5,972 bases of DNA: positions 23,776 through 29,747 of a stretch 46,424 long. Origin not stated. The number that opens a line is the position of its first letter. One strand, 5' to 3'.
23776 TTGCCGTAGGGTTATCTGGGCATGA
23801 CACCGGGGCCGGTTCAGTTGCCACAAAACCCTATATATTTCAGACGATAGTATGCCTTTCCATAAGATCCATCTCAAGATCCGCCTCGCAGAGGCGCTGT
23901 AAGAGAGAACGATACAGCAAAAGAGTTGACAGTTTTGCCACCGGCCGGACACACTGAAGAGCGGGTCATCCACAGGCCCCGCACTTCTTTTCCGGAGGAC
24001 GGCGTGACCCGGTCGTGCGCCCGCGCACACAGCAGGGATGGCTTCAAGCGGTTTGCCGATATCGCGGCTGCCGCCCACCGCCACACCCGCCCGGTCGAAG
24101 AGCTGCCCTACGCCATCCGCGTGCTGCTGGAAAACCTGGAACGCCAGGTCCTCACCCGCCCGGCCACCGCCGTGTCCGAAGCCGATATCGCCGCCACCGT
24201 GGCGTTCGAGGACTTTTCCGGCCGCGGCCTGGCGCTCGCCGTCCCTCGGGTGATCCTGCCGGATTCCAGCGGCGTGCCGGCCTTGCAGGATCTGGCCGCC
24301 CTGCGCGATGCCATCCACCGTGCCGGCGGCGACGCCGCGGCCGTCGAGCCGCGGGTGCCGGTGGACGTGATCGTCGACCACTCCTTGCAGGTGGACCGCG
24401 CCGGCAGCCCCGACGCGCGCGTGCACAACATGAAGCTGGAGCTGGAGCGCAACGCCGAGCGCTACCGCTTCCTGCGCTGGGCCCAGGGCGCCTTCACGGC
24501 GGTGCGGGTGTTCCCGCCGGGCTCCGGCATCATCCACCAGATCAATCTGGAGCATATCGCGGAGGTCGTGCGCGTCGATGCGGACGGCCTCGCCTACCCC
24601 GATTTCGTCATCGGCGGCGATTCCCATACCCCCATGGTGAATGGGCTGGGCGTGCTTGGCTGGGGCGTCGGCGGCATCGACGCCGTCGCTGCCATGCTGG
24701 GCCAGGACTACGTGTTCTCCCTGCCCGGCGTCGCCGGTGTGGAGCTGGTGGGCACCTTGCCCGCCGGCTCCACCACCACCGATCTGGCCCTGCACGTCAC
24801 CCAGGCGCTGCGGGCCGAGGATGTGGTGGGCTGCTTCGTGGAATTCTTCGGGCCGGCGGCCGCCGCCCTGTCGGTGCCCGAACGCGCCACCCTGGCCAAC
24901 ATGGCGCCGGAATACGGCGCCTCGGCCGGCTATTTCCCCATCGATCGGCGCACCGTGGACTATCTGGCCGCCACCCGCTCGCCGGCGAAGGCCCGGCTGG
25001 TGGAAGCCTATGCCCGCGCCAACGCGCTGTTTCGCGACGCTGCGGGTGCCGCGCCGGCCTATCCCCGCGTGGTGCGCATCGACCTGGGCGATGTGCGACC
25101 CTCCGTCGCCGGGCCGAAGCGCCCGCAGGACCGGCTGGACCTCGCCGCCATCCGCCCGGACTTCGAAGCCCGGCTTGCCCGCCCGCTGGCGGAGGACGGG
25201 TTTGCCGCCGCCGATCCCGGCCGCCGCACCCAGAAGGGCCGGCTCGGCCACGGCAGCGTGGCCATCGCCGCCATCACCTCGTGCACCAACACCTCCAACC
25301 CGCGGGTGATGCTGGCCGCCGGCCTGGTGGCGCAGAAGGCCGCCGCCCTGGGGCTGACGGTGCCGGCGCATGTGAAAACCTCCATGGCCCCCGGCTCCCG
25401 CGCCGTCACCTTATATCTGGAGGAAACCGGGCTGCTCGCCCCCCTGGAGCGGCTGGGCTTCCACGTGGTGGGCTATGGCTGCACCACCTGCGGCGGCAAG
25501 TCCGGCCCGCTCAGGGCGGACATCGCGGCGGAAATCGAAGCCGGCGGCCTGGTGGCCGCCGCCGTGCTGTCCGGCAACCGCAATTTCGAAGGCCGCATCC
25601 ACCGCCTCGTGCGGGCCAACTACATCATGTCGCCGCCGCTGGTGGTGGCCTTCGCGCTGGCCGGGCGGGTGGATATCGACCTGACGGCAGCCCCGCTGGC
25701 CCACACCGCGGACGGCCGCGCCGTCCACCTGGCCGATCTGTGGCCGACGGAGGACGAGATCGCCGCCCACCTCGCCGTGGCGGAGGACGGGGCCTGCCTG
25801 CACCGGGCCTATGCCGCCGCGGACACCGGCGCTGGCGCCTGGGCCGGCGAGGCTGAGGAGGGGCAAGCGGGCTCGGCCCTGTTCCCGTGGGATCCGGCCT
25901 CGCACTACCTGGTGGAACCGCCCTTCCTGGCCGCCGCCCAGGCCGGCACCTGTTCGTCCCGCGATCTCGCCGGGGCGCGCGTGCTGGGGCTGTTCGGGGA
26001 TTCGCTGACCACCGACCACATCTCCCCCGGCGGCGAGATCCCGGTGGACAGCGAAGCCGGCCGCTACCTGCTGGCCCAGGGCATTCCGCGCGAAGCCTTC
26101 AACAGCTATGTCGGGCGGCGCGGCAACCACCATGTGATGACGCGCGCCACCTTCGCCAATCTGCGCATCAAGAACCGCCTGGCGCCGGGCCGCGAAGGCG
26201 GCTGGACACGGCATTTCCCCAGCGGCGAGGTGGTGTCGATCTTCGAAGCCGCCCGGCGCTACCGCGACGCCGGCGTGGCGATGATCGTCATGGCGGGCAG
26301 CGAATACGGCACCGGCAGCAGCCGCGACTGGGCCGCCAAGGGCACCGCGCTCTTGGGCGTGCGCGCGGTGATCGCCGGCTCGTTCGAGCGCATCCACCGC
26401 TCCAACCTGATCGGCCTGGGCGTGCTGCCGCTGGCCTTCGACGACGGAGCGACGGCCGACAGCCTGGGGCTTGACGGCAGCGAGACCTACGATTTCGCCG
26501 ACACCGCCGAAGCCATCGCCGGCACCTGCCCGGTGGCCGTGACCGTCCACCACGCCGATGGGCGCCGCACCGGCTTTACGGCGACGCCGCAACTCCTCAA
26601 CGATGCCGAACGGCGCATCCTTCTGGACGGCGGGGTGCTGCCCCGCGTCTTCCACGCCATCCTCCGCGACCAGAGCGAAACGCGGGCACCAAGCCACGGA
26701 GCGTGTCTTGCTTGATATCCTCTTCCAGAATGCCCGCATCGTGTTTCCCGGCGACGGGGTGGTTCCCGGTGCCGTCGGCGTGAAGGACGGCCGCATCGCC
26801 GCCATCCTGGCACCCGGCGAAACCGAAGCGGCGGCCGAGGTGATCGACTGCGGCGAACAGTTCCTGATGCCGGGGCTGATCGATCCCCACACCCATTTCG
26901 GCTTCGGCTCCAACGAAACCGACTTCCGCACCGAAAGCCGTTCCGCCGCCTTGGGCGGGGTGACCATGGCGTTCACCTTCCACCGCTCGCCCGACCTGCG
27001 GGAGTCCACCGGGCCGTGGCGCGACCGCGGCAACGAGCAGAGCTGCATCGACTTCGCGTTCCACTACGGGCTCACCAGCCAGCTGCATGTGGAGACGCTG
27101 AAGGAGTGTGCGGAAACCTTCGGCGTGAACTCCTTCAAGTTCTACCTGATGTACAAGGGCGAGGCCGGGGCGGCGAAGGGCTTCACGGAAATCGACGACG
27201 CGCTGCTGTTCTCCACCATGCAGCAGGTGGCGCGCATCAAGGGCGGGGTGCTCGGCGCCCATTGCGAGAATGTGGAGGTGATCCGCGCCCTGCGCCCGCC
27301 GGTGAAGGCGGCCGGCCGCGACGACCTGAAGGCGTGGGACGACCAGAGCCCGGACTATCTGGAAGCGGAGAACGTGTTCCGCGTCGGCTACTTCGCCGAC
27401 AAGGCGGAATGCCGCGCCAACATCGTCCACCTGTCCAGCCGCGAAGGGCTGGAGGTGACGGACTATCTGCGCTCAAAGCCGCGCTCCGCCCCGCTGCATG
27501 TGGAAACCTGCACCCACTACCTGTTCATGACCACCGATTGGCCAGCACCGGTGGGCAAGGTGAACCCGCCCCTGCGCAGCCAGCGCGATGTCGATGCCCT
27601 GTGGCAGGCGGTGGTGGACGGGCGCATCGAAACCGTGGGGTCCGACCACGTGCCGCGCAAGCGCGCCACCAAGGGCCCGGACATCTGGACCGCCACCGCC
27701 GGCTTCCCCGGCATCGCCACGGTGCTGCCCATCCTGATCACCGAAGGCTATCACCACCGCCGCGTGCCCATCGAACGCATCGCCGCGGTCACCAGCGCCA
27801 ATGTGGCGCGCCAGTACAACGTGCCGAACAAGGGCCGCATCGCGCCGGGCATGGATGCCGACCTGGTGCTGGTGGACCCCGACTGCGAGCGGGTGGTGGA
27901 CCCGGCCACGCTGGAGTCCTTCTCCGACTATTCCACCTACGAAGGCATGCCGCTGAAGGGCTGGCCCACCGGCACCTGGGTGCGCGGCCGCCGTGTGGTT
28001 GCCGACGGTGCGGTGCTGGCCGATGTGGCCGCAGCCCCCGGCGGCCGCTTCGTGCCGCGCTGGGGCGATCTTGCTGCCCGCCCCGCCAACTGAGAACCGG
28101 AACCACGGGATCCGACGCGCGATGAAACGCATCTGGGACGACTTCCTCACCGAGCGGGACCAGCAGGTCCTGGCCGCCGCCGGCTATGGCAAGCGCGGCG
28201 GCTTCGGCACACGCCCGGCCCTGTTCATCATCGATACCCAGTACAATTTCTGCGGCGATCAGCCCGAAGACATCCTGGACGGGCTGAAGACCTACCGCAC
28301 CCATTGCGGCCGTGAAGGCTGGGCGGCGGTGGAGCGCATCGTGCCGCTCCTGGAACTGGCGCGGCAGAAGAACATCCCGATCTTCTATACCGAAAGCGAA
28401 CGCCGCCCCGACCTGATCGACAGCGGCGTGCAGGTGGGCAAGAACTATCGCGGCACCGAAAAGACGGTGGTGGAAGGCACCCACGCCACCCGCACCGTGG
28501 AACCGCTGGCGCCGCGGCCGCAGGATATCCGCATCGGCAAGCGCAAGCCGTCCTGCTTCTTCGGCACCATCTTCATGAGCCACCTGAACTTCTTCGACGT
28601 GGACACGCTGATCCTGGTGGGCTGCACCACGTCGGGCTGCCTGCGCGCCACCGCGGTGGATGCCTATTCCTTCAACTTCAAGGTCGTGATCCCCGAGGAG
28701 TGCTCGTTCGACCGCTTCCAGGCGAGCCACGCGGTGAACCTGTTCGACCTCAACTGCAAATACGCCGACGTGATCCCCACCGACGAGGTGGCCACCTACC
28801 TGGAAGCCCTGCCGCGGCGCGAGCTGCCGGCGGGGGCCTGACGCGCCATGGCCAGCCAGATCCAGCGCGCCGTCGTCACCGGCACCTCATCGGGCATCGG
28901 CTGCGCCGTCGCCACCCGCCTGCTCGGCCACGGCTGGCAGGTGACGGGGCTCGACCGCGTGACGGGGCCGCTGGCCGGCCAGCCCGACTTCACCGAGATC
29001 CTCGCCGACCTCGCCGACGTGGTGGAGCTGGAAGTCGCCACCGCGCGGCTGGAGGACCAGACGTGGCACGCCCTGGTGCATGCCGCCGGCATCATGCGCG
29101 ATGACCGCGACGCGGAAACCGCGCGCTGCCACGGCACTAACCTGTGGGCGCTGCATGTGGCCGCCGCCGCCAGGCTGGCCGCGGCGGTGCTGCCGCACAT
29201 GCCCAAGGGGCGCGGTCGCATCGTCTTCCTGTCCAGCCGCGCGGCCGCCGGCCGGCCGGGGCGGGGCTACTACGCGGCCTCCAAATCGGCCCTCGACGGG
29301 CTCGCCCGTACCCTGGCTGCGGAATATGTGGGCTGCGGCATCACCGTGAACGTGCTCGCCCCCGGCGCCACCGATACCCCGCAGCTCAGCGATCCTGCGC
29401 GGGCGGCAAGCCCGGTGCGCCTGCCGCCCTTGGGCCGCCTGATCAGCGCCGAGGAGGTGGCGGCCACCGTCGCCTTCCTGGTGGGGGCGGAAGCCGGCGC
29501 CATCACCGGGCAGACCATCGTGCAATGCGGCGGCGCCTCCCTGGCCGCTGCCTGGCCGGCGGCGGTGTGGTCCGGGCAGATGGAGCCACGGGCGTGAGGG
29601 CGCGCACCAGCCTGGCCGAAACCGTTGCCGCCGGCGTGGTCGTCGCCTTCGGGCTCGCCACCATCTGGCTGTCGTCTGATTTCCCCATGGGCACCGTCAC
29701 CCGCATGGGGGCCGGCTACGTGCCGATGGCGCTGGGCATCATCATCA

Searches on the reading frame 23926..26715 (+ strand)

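Call 39: search_protein_families(library=pfam, proteins=[window:23926-26715:+], max_evalue=0.0001)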
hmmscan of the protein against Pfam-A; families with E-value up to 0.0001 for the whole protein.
window:23926-26715:+ (929 aa): 2 families
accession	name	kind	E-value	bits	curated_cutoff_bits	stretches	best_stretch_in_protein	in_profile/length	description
PF00330.25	Aconitase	-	2.4e-145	485.5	28.7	1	103-580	17-463/463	Aconitase family (aconitate hydratase)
PF00694.25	Aconitase_C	-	3.8e-39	134.5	22.8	1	713-840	3-130/131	Aconitase C-terminal domain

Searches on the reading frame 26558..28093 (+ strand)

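Call 39: search_protein_families(library=pfam, proteins=[window:26558-28093:+], max_evalue=0.0001)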
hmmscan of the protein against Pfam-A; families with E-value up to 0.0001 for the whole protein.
window:26558-28093:+ (511 aa): 2 families
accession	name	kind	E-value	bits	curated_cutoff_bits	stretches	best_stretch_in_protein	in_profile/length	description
PF01979.26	Amidohydro_1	-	1.9e-16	60.7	25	1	334-480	227-345/345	Amidohydrolase family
PF07969.17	Amidohydro_3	-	6.6e-15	56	29.7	1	361-481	372-472/472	Amidohydrolase family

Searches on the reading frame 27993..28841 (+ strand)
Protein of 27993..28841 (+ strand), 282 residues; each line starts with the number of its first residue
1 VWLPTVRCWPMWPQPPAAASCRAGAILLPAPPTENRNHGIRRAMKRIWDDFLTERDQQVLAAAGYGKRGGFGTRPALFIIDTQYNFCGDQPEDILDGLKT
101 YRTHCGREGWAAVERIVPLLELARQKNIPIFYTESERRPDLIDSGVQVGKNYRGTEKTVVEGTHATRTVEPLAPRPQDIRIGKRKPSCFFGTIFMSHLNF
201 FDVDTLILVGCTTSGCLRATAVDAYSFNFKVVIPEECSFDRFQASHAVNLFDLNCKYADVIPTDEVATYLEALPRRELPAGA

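Call 39: search_protein_families(library=pfam, proteins=[window:27993-28841:+], max_evalue=0.0001)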
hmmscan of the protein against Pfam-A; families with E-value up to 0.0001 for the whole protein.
window:27993-28841:+ (282 aa): 1 family
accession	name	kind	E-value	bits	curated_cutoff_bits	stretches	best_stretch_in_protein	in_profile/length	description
PF00857.26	Isochorismatase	-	1.7e-25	90.6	27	1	76-264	2-174/175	Isochorismatase domain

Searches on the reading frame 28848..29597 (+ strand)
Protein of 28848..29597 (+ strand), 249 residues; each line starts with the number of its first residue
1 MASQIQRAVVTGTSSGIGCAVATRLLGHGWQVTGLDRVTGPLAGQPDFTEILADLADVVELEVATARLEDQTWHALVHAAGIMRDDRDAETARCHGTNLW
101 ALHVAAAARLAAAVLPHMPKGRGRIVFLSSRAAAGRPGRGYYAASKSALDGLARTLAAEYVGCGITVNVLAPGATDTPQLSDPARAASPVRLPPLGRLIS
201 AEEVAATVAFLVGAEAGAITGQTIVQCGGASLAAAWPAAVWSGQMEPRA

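Call 39: search_protein_families(library=pfam, proteins=[window:28848-29597:+], max_evalue=0.0001)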
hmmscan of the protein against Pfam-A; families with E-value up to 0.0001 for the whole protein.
window:28848-29597:+ (249 aa): 4 families
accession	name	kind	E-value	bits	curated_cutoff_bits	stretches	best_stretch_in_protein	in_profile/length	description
PF13561.12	adh_short_C2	-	1.5e-33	116.8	27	1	14-230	3-235/236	Enoyl-(Acyl carrier protein) reductase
PF00106.31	adh_short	-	6.9e-28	97.9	26.6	1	7-179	2-186/195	short chain dehydrogenase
PF01370.27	Epimerase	-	2.8e-09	37.2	20.9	1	9-173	2-176/240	NAD dependent epimerase/dehydratase family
PF08659.16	KR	-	1.2e-05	25.8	22.6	1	53-158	60-165/180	KR domain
